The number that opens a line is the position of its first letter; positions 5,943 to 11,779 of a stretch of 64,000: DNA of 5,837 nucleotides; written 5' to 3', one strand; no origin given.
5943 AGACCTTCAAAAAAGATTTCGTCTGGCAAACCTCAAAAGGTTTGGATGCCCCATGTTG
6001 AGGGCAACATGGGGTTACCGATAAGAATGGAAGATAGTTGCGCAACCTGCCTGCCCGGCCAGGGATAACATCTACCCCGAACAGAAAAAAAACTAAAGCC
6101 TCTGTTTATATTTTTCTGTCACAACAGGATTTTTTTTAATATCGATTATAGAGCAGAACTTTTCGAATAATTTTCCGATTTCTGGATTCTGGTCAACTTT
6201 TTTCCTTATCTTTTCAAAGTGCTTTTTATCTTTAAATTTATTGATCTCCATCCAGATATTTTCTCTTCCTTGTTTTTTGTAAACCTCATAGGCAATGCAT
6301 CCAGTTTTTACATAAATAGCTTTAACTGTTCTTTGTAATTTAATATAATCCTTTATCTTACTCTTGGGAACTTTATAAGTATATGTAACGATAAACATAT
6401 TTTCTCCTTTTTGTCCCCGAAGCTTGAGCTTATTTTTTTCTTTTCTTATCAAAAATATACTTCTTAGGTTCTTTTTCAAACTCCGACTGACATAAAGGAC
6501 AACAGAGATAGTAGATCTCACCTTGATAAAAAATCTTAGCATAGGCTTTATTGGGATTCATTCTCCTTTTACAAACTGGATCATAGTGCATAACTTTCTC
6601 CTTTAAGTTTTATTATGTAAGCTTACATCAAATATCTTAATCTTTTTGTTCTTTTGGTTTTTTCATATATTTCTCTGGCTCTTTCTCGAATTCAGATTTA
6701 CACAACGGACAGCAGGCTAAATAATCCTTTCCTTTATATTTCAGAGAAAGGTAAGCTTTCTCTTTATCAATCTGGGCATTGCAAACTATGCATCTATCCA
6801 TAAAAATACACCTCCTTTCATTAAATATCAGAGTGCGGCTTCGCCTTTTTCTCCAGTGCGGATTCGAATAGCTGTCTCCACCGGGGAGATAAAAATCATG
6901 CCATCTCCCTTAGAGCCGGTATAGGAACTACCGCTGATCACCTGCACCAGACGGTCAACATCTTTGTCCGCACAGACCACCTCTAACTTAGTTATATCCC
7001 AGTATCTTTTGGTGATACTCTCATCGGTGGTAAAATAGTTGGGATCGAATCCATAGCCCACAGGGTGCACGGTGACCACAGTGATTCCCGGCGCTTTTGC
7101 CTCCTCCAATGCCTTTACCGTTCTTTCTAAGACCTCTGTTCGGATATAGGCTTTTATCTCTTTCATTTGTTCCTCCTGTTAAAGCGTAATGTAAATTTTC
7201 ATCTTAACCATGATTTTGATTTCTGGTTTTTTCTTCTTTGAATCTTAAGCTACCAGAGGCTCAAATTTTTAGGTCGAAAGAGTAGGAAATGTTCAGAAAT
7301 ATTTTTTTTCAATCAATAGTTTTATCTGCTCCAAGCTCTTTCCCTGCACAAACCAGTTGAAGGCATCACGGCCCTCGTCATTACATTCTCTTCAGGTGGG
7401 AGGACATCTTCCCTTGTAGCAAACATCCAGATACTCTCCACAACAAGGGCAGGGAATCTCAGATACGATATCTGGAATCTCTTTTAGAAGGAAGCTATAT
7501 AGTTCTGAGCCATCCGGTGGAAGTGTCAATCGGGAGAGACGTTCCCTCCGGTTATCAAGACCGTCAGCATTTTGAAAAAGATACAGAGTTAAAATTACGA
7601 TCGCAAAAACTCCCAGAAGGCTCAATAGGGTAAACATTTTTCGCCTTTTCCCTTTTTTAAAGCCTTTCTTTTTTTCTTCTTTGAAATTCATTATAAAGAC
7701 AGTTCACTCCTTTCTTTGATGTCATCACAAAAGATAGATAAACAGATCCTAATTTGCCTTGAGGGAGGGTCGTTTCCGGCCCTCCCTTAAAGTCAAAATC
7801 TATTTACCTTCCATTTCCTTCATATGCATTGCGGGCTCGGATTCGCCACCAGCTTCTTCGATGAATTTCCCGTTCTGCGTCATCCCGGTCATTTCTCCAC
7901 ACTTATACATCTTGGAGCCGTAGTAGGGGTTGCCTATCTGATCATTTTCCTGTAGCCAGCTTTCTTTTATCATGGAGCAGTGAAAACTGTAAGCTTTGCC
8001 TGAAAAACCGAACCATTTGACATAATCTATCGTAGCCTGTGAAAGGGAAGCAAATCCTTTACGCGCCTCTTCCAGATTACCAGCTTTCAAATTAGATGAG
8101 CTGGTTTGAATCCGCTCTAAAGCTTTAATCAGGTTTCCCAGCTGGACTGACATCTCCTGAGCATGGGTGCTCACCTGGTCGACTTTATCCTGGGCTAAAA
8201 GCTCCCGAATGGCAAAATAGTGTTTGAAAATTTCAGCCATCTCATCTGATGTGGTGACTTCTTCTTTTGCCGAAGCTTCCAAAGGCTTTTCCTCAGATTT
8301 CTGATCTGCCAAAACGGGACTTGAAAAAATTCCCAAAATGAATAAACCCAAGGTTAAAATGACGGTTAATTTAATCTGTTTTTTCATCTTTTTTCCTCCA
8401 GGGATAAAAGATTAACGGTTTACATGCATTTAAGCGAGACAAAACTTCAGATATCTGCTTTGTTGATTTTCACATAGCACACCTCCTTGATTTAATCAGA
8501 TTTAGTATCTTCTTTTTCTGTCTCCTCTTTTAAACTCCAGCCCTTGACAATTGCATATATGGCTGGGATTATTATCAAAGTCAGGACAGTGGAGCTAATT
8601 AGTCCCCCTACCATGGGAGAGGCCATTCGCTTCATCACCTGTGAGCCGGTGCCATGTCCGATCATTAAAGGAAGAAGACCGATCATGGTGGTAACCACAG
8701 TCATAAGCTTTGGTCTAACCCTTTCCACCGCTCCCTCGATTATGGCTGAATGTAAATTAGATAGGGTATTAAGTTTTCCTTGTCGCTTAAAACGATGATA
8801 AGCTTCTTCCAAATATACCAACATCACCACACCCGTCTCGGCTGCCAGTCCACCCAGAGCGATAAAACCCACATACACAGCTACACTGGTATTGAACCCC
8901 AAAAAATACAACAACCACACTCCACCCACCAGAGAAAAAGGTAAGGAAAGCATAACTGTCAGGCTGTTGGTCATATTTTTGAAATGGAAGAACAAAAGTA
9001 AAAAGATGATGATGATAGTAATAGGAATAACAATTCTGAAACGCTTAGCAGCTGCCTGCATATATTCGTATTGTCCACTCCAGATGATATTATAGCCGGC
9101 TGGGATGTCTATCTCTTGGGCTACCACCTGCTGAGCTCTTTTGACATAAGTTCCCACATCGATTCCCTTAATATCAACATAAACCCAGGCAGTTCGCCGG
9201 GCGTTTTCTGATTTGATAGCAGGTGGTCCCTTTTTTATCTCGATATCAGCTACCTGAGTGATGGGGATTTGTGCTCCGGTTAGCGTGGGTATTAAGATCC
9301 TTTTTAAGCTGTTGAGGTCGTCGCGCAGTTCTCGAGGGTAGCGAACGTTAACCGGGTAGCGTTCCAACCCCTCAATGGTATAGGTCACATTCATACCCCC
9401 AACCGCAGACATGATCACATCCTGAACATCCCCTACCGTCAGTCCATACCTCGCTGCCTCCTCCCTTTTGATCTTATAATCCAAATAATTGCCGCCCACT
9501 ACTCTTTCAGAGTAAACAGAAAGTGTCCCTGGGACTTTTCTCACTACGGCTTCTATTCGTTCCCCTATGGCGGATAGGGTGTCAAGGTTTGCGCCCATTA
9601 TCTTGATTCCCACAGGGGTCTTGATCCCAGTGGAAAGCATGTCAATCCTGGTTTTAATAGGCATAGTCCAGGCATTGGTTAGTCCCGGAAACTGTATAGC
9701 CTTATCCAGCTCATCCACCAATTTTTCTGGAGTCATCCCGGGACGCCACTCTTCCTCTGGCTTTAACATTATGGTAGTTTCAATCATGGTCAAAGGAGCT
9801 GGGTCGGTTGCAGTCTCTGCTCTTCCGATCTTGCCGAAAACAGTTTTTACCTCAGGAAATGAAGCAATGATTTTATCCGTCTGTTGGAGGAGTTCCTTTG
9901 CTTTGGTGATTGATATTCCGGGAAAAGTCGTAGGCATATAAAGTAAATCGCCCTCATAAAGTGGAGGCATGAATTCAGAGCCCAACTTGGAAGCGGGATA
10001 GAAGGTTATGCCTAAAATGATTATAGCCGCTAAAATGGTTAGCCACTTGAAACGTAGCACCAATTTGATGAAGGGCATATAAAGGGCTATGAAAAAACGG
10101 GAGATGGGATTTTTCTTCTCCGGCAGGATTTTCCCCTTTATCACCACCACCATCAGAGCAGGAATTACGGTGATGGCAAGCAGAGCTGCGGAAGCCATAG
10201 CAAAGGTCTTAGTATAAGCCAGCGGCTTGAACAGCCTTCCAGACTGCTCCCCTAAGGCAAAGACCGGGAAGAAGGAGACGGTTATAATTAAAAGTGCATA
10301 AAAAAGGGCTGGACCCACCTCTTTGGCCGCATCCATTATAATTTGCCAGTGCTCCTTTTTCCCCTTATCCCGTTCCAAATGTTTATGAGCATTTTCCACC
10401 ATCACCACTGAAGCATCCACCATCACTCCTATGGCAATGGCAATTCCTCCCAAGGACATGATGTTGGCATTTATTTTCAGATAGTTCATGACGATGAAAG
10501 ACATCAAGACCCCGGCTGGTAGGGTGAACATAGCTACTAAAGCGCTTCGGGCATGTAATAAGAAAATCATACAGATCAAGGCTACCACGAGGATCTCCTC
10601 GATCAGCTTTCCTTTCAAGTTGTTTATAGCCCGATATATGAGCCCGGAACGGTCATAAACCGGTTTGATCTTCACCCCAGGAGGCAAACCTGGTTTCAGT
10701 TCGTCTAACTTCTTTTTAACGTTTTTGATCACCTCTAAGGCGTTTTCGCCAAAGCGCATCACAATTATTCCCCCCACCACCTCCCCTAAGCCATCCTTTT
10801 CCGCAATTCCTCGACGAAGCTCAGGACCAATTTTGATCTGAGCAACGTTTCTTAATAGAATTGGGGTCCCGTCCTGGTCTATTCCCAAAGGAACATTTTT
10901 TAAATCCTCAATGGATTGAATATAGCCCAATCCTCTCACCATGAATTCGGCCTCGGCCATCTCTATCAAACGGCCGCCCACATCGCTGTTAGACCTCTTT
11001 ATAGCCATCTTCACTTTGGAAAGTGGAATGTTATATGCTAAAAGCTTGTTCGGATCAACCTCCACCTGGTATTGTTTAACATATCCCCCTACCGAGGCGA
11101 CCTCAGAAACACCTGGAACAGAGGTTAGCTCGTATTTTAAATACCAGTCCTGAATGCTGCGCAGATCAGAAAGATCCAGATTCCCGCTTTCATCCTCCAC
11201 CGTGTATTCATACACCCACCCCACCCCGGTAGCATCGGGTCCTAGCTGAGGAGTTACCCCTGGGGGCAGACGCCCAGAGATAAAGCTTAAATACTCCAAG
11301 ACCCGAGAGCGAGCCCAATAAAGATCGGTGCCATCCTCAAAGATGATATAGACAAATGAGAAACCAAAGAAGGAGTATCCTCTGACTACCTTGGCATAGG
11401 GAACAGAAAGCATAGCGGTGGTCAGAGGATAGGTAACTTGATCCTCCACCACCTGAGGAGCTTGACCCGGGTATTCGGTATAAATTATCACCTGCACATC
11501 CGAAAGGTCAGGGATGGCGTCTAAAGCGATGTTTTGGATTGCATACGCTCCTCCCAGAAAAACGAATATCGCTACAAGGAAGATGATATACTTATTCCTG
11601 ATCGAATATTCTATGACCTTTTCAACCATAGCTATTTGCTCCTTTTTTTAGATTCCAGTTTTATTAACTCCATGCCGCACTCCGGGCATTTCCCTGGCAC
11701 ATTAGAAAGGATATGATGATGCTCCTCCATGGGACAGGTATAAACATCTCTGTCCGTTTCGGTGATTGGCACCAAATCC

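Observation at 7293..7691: In-frame TGA giving a UxxC motif in a Cys-rich membrane protein of the copper island: candidate selenoprotein, readthrough or pseudogene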

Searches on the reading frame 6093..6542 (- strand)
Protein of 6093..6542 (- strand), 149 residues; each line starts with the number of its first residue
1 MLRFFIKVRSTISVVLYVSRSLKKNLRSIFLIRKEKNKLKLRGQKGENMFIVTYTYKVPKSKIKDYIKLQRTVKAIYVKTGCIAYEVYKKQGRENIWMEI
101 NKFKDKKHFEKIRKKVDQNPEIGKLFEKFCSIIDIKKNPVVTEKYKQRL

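Call 58: search_protein_families(library=pfam, proteins=[window:6093-6542:-], max_evalue=0.001)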
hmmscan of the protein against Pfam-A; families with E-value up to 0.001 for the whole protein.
window:6093-6542:- (149 aa): 2 families
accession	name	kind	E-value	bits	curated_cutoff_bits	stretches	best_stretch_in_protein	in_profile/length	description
PF07237.17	DUF1428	-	4.6e-06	27.2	27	0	89-124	58-93/102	Protein of unknown function (DUF1428)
PF03992.22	ABM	-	0.00041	20.9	23.1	1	49-112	1-66/78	Antibiotic biosynthesis monooxygenase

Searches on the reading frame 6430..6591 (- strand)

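Call 58: search_protein_families(library=pfam, proteins=[window:6430-6591:-], max_evalue=0.001)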
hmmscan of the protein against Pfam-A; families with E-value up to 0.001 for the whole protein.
window:6430-6591:- (53 aa): 3 families
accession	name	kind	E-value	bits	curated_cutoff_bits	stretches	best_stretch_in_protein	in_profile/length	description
PF04945.19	YHS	-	7.2e-10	39.1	30.3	1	3-45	2-43/47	YHS domain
PF24273.1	TRASH_HVO_1752_C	-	0.00011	22.7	27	1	23-41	21-39/47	HVO_1752, C-terminal TRASH domain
PF04423.19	Rad50_zn_hook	-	0.00015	21.9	24.3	0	30-44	21-35/52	Rad50 zinc hook motif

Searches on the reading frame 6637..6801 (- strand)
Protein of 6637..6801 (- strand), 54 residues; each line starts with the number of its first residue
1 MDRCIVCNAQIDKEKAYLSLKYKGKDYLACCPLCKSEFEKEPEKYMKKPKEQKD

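Call 58: search_protein_families(library=pfam, proteins=[window:6637-6801:-], max_evalue=0.001)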
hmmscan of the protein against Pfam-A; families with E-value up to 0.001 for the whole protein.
window:6637-6801:- (54 aa): 3 families
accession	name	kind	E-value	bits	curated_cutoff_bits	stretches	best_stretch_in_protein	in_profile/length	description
PF04945.19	YHS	-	3.2e-11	43.5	30.3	1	6-46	5-44/47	YHS domain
PF24273.1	TRASH_HVO_1752_C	-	3.7e-05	24.2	27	1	4-44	4-42/47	HVO_1752, C-terminal TRASH domain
PF08394.17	Arc_trans_TRASH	-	0.00057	20.4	27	1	19-41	16-38/43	Archaeal TRASH domain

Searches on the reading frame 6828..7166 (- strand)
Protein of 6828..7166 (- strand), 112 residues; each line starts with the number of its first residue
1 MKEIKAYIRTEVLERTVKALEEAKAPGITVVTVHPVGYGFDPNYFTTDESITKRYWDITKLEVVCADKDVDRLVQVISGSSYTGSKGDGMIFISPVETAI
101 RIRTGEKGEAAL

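Call 58: search_protein_families(library=pfam, proteins=[window:6828-7166:-], max_evalue=0.001)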
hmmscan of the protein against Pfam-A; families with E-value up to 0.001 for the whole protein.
window:6828-7166:- (112 aa): 1 family
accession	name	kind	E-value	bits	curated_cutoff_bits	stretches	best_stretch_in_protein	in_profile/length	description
PF00543.27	P-II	-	8.8e-17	61.8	25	1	1-106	1-102/102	Nitrogen regulatory protein P-II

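Call 59: search_protein_families(library=ncbifam, proteins=[window:6828-7166:-], max_evalue=0.00001)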
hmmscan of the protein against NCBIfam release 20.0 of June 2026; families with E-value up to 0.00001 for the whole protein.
window:6828-7166:- (112 aa): 2 families
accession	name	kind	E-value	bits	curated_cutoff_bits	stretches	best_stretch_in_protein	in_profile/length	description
NF007946.0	PRK10665.1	equivalog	2.3e-14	54.1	181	1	1-112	1-112/112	P-II family nitrogen regulator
NF008111.0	PRK10858.1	equivalog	1.1e-12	48.3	202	1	1-111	1-111/112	nitrogen regulatory protein P-II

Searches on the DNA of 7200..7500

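Call 54: search_rna_families(source=window, start=7200, end=7500, threshold=evalue, max_evalue=10)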
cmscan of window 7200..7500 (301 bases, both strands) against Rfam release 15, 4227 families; matches with E-value up to 10: 9.
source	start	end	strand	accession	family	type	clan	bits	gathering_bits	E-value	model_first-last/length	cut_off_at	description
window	7209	7309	+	RF01859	Phe_leader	Cis-reg; leader;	-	16.4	55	2.8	1-125/125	no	Phenylalanine leader peptide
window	7302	7340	-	RF04334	Plastid-rpl16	Intron;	-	16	43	2.9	1-47/47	no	Plastid-rpl16 group II-D1 intron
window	7211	7301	+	RF03511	mir-5444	Gene; miRNA;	-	14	90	5.8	1-89/89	no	mir-5444 microRNA precursor family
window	7200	7271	-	RF04157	MIR9486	Gene; miRNA;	-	13.5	100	6.1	1-78/119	3'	MIR9486 microRNA precursor family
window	7271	7288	+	RF02914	DUF805b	Cis-reg;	CL00115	12.9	35.6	0.52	1-35/35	no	DUF805b RNA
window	7366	7414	-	RF01310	sR7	Gene; snRNA; snoRNA; CD-box;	-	11.5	37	2.8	1-57/57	no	Small nucleolar RNA sR7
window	7320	7424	+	RF01986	ZEB2_AS1_3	Gene; lncRNA;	-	11.3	55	3.9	1-100/100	no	ZEB2 antisense RNA 1 conserved region 3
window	7469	7489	-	RF02133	HOXB13-AS1_2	Gene; lncRNA;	-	9.6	40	8.4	61-81/81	no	HOXB13 antisense RNA 1 conserved region 2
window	7424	7471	-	RF02145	MEG8_1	Gene; lncRNA;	-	9.5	70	7.6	47-97/97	no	Maternally expressed 8 exon 1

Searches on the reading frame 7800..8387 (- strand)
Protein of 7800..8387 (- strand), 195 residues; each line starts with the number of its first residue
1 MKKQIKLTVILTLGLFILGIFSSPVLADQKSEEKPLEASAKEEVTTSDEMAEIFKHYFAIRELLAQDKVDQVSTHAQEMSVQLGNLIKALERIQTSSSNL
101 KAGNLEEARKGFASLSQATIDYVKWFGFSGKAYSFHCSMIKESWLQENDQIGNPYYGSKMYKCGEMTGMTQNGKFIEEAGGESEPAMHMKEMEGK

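Call 58: search_protein_families(library=pfam, proteins=[window:7800-8387:-], max_evalue=0.001)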
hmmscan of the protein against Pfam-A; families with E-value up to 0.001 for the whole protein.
window:7800-8387:- (195 aa): 1 family
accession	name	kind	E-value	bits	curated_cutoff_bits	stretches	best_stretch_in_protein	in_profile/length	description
PF11827.13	DUF3347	-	2.6e-06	28.6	25.5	1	53-127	1-89/93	Protein of unknown function (DUF3347)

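Call 59: search_protein_families(library=ncbifam, proteins=[window:7800-8387:-], max_evalue=0.00001)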
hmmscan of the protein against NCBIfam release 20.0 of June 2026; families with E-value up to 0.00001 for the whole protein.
window:7800-8387:- (195 aa): 2 families
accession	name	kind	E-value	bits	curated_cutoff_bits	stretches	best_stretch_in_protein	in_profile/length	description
NF047615.1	LIC13259_LIC11441_fam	subfamily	5.3e-10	39.9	100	1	76-164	58-144/144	LIC13259/LIC11441 family protein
NF047861.1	LIC13259ECMBind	equivalog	1.1e-08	35.1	250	1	45-165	30-141/143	LIC13259 family plasminogen/vitronectin/complement-binding protein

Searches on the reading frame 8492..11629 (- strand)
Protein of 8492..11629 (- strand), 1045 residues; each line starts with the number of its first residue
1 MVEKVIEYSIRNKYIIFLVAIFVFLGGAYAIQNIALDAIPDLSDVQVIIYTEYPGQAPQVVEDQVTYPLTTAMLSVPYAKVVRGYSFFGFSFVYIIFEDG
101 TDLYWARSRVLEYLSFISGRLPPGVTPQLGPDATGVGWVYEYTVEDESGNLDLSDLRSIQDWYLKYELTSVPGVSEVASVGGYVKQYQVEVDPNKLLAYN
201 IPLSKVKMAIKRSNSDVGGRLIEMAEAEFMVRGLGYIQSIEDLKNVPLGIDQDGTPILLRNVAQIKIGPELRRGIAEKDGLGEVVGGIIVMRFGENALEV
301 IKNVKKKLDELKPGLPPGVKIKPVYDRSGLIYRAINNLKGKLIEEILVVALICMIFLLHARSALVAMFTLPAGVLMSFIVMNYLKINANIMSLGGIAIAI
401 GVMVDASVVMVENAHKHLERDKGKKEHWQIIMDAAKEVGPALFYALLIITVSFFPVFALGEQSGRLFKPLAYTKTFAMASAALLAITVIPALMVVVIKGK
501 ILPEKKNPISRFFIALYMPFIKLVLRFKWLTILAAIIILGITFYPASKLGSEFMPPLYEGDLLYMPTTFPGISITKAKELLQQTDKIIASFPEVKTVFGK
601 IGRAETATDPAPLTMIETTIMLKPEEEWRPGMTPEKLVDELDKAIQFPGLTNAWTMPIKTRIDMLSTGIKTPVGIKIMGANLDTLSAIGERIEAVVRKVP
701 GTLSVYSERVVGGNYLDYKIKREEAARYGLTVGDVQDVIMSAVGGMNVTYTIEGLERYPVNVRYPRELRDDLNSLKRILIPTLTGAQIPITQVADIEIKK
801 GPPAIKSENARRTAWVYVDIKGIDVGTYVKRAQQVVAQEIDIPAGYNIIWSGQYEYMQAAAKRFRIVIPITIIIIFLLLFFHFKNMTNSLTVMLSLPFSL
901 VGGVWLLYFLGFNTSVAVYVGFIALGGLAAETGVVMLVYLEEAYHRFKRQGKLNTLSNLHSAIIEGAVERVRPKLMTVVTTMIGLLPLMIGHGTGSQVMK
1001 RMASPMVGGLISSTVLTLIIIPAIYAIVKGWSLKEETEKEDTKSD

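Call 58: search_protein_families(library=pfam, proteins=[window:8492-11629:-], max_evalue=0.001)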
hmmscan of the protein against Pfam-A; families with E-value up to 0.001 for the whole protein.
window:8492-11629:- (1045 aa): 1 family
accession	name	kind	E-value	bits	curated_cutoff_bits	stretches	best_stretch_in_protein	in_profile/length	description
PF00873.25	ACR_tran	-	8.6e-239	795.5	28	1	6-1028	2-1020/1021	AcrB/AcrD/AcrF family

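Call 59: search_protein_families(library=ncbifam, proteins=[window:8492-11629:-], max_evalue=0.00001)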
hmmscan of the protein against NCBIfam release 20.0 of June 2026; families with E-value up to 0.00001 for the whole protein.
window:8492-11629:- (1045 aa): 14 families
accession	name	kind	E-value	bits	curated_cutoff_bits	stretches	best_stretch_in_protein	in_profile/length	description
TIGR00914.1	2A0601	subfamily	0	1246.1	701.45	1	1-1039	1-1046/1051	CusA/CzcA family heavy metal efflux RND transporter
NF033617.1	RND_permease_2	subfamily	5e-133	445.2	1250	1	9-1029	4-1008/1009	multidrug efflux RND transporter permease subunit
NF000282.2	RND_permease_1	subfamily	2.7e-109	366.6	1250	1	17-1029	12-1028/1029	multidrug efflux RND transporter permease subunit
TIGR00915.1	2A0602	subfamily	4.1e-99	332.9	940.35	1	16-1042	12-1042/1050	efflux RND transporter permease subunit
NF007131.0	PRK09577.1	equivalog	8.5e-72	242.2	1768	1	15-1030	11-1024/1045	multidrug efflux RND transporter permease subunit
NF007905.0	PRK10614.1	equivalog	1.9e-71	241.1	1774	1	15-1038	13-1018/1025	multidrug efflux RND transporter permease subunit MdtC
NF007798.0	PRK10503.1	equivalog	7.3e-71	239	1584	1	18-1037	25-1031/1040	MdtB/MuxB family multidrug efflux RND transporter permease subunit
NF007842.1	PRK10555.1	equivalog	2.2e-68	231.1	1854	2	14-499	10-499/1036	multidrug efflux RND transporter permease AcrD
NF007133.0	PRK09579.1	equivalog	2.6e-66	223.9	1763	1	9-1031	7-1005/1017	multidrug efflux RND transporter permease subunit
NF000037.1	RND_perm_OqxB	exception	7.9e-63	212.6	2200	2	17-526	15-530/1050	multidrug efflux RND transporter permease subunit OqxB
NF011706.2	PRK15127.1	equivalog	1.4e-58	198.6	2150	1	14-1034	10-1036/1049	multidrug efflux RND transporter permease subunit AcrB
TIGR00921.1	2A067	subfamily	3.7e-17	61.6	351.9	2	299-552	154-413/733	hydrophobe/amphiphile efflux-3 (HAE3) family transporter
TIGR00833.1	actII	subfamily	1.8e-12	46.4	874.7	1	296-549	132-382/910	MMPL family RND transporter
NF009581.0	PRK13024.1-1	equivalog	3.8e-07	28.6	1058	0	866-1042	576-743/752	protein translocase subunit SecDF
